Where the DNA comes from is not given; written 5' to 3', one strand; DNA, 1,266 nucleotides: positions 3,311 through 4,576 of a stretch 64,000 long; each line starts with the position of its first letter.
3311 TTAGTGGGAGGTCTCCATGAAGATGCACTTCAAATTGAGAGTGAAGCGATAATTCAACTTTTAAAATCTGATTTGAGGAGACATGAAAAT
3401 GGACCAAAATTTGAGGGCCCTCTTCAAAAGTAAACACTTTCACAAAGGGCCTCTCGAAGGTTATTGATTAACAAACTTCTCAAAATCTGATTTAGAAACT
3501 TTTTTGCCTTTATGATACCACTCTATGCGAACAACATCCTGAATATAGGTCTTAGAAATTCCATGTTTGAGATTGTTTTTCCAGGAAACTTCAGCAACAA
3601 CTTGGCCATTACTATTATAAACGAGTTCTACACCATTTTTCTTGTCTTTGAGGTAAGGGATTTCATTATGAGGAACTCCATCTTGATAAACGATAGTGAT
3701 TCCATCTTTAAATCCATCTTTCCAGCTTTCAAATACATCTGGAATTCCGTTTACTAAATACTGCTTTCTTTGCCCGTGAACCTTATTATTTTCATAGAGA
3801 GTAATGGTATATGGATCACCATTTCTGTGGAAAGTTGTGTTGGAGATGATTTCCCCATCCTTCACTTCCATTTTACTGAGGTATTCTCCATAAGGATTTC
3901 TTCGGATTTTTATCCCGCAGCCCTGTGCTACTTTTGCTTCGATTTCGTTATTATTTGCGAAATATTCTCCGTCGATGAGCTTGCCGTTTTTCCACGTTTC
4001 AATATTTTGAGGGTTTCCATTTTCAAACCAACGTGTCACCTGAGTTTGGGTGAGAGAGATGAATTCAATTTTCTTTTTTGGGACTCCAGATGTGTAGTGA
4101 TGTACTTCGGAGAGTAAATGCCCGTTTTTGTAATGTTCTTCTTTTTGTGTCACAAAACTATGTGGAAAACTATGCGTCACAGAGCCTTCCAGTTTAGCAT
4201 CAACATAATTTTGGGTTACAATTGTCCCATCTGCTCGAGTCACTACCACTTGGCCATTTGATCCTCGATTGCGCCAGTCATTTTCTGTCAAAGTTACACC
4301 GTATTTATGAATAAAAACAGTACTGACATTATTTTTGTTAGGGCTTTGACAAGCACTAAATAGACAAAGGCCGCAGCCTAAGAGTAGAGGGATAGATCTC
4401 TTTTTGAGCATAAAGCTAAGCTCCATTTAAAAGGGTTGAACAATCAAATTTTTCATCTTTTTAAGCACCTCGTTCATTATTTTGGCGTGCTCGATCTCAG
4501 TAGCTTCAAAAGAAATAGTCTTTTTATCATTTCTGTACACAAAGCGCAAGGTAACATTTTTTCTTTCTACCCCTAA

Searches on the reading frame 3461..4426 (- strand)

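Call 51: search_protein_families(library=pfam, proteins=[window:3461-4426:-], max_evalue=0.0001)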
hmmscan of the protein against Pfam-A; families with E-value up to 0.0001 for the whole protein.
window:3461-4426:- (321 aa): 1 family
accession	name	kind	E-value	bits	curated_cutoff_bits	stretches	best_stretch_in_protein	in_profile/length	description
PF07661.19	MORN_2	-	1.3e-08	34.5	29.6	0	263-284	1-22/22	MORN repeat variant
